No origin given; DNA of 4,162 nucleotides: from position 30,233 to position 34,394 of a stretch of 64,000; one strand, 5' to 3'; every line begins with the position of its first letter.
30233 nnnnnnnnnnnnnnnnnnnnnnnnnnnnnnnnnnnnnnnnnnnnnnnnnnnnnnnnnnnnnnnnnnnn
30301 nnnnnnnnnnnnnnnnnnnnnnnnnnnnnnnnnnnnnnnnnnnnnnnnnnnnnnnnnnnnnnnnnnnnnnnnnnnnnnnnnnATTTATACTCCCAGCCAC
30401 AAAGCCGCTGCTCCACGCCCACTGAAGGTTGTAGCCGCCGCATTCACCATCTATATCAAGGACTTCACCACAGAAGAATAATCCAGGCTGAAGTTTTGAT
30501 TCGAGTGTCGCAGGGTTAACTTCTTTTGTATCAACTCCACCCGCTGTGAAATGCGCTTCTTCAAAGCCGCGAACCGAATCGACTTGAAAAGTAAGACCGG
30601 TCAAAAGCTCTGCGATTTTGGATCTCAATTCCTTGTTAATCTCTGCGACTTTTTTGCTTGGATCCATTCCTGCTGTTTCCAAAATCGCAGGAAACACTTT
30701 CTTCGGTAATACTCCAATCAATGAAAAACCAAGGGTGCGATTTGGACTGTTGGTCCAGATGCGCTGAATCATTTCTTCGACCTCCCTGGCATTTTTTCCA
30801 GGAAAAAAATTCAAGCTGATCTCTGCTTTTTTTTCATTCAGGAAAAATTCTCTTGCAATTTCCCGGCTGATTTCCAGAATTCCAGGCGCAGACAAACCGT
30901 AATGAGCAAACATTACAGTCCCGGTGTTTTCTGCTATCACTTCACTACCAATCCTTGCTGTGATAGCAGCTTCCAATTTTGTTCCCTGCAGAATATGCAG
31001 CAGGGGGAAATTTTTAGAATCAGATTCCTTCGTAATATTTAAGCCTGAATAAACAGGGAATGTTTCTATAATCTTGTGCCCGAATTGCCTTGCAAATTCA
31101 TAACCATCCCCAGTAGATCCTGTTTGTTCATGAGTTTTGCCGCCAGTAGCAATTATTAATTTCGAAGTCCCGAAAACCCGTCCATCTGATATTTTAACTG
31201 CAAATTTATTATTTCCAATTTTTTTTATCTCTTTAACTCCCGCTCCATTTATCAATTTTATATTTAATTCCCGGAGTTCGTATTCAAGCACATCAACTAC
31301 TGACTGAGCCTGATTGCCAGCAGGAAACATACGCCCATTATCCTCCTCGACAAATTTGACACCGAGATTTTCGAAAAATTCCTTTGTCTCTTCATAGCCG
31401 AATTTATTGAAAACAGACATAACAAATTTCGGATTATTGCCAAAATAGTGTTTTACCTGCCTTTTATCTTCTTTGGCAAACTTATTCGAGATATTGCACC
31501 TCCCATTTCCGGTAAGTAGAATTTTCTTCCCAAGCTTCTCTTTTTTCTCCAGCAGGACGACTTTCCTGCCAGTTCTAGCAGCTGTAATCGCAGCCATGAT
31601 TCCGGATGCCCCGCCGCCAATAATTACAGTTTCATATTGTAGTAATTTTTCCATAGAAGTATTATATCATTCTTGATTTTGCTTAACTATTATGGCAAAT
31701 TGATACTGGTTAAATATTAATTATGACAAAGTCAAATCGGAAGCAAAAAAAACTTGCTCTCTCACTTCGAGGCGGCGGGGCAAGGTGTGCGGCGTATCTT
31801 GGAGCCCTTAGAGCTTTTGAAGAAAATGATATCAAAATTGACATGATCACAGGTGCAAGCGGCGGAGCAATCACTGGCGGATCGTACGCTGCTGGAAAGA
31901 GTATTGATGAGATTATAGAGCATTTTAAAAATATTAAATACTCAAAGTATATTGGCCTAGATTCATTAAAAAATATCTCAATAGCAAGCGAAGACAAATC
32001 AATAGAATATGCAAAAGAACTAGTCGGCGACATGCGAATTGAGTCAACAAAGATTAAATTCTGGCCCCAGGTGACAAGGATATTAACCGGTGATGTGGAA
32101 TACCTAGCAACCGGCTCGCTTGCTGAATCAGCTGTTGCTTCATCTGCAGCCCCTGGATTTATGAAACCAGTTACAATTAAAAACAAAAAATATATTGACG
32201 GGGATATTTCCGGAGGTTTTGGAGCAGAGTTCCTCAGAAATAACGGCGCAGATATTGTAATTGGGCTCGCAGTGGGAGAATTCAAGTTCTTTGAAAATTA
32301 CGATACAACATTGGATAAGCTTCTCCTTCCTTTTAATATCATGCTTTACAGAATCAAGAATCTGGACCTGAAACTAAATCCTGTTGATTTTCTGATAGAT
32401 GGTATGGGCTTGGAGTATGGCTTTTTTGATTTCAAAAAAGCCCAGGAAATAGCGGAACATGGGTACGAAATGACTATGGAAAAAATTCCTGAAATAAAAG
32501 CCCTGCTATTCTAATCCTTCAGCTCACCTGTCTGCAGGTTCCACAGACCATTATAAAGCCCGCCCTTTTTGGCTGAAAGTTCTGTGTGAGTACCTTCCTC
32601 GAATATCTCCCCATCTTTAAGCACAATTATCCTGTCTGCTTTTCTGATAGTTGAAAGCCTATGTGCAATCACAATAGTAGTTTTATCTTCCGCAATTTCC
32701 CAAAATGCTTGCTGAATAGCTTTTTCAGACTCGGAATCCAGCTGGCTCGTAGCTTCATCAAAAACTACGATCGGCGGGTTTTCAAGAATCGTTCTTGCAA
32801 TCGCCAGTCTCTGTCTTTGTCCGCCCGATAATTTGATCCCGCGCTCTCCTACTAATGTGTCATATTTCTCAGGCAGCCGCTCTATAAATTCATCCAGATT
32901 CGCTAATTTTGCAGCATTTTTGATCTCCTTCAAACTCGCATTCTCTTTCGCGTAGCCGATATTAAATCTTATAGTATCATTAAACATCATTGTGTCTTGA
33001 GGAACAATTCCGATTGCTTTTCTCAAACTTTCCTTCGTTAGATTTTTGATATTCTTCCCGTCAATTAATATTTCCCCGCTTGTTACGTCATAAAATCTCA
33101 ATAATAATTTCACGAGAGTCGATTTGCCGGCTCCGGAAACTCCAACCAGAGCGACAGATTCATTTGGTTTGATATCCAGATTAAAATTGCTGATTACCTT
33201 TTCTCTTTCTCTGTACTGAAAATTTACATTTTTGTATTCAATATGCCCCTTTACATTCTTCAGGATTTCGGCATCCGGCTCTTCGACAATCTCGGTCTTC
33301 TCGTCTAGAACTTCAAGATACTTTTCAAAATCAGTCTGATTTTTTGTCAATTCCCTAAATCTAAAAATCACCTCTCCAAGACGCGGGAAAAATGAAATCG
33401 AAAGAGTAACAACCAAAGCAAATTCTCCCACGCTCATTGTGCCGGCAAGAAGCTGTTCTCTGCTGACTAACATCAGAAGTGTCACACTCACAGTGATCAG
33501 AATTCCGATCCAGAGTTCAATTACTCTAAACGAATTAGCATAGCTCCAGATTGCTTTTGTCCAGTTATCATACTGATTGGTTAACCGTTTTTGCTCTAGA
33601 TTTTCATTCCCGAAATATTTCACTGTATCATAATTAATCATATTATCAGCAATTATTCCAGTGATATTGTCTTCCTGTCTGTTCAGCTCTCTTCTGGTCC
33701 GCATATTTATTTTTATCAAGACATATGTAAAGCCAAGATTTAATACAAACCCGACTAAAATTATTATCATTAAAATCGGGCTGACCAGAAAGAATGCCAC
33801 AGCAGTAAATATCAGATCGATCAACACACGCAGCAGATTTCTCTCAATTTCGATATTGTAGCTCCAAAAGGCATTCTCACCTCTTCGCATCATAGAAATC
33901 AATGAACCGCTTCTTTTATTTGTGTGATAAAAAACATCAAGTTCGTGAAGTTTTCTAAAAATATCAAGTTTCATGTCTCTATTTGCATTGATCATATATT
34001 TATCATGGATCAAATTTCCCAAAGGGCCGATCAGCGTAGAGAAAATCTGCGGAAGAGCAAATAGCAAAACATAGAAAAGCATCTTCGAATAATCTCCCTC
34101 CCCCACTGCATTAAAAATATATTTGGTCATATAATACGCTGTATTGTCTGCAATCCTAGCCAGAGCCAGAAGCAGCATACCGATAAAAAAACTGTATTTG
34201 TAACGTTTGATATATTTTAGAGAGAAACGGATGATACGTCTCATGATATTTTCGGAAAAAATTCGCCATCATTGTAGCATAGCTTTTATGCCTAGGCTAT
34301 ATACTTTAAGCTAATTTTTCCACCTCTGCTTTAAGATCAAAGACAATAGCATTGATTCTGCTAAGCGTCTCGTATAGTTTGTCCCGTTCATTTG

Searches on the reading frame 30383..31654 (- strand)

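Call 39: search_protein_families(library=ncbifam, proteins=[window:30383-31654:-], max_evalue=0.00001)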
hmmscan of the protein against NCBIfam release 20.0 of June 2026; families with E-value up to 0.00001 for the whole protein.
window:30383-31654:- (424 aa): 21 families
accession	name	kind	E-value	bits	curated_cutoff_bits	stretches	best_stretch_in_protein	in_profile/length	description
TIGR00275.1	TIGR00275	subfamily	1.1e-130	436.1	183.8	1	10-422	2-401/401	aminoacetone oxidase family FAD-binding enzyme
TIGR03862.1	flavo_PP4765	subfamily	4.8e-27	94.8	242.65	1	31-421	3-368/376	TIGR03862 family flavoprotein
NF003585.0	PRK05249.1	equivalog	7.6e-10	38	465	1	3-49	3-49/464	Si-specific NAD(P)(+) transhydrogenase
TIGR01350.1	lipoamide_DH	equivalog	5.6e-09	35.2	408.8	1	6-42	1-36/461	dihydrolipoyl dehydrogenase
NF004776.0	PRK06116.1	equivalog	1.2e-08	34.4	480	0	6-39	4-37/450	glutathione-disulfide reductase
NF053676.1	4oxCHCAChcC1Cy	equivalog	6.9e-08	31.3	1000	1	6-64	1-59/528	4-oxocyclohexanecarboxylate 2-dehydrogenase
NF004943.0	PRK06292.2-1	equivalog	1.2e-07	30.9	432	0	6-49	3-46/456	dihydrolipoyl dehydrogenase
TIGR03140.1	AhpF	equivalog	2.7e-07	29.5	502.9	0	6-41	212-387/515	alkyl hydroperoxide reductase subunit F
TIGR02032.1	GG-red-SF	subfamily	2.8e-07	30.5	158.8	1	7-44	1-38/297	geranylgeranyl reductase family protein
NF009476.0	PRK12839.1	equivalog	4.6e-07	28.4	940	1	4-64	6-66/572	FAD-dependent oxidoreductase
NF004789.0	PRK06134.1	subfamily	5.7e-07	28.5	747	1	6-43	12-49/581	FAD-dependent oxidoreductase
TIGR03997.1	mycofact_OYE_2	equivalog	6.1e-07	28.2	793.15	1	9-49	382-422/645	mycofactocin system FadH/OYE family oxidoreductase 2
NF053717.1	VnlPnlRedVprA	equivalog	6.5e-07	28.5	600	1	3-44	3-44/481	vinyl phenol reductase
TIGR01292.1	TRX_reduct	equivalog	6.9e-07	28.4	343.45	0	7-43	1-37/300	thioredoxin-disulfide reductase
NF005882.1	PRK07843.1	equivalog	7.2e-07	28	788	1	6-51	1-46/547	3-oxosteroid 1-dehydrogenase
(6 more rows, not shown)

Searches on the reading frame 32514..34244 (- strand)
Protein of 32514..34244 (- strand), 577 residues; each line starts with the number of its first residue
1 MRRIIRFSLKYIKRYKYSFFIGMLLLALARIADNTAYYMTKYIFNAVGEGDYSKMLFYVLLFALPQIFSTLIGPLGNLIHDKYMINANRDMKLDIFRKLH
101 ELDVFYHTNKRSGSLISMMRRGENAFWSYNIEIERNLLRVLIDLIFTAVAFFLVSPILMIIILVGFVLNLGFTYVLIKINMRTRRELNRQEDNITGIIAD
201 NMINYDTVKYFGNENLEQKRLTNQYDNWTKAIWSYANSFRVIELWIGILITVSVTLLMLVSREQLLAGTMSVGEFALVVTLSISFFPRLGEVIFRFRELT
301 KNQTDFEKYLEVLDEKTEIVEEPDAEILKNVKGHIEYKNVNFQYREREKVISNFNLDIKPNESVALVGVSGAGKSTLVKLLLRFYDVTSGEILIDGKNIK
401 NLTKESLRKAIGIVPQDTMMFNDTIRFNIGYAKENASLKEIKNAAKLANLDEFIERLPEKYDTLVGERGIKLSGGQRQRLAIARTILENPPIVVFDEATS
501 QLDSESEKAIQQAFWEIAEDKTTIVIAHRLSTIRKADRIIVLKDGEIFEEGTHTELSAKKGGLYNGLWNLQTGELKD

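Call 39: search_protein_families(library=ncbifam, proteins=[window:32514-34244:-], max_evalue=0.00001)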
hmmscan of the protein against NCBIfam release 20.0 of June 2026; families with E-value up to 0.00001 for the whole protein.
window:32514-34244:- (577 aa): 185 families (the best 25 are shown)
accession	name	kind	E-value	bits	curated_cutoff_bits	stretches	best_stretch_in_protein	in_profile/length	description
TIGR02203.1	MsbA_lipidA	equivalog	5.6e-116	388.3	602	1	9-573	6-571/572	lipid A export permease/ATP-binding protein MsbA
NF010178.0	PRK13657.1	equivalog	9.3e-110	367.8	733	1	10-563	15-563/588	glucan ABC transporter ATP-binding protein/ permease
TIGR02204.1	MsbA_rel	hypoth_equivalog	3.7e-109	366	780.4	1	89-571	91-575/576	ABC transporter, permease/ATP-binding protein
NF045513.1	HepA_fam_ABC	equivalog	3.3e-105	352.8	725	1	54-565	93-604/610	heterocyst formation ABC transporter subunit HepA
NF052233.1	CphA_assoc_ABC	equivalog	2.2e-99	333.8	880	1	11-572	178-744/766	cyanophycin metabolism-associated ABC transporter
TIGR01846.1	type_I_sec_HlyB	subfamily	7.8e-98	328.5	725.55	1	76-573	199-694/694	type I secretion system permease/ATPase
TIGR00958.1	3a01208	subfamily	1.6e-95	320.9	874.6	1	9-566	153-709/711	antigen peptide transporter 2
NF008381.0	PRK11176.1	equivalog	5.2e-95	319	867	1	9-573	17-581/582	lipid A ABC transporter ATP-binding protein/permease MsbA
TIGR03796.1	NHLM_micro_ABC1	equivalog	7.2e-90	302.1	853.3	1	42-567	180-708/710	NHLP family bacteriocin export ABC transporter peptidase/permease/ATPase subunit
TIGR01192.1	chvA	subfamily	1.8e-86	291.1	585.4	1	59-565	59-565/585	glucan export ABC transporter ATP-binding protein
TIGR02857.1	CydD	equivalog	1e-80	272.2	435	1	35-542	22-529/529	thiol reductant ABC exporter subunit CydD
TIGR03375.1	type_I_sec_LssB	subfamily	3.7e-80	270.1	693.1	1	94-556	227-688/696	type I secretion system permease/ATPase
TIGR03797.1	NHLM_micro_ABC2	equivalog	1.3e-79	268.5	709.4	1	45-567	165-681/686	NHLP bacteriocin export ABC transporter permease/ATPase subunit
TIGR01193.1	bacteriocin_ABC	subfamily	1.8e-74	251.6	523.85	1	36-567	176-705/708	peptide cleavage/export ABC transporter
NF008364.0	PRK11160.1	equivalog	4.1e-72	243.6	630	1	144-563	150-568/575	heme ABC transporter ATP-binding protein/permease CydC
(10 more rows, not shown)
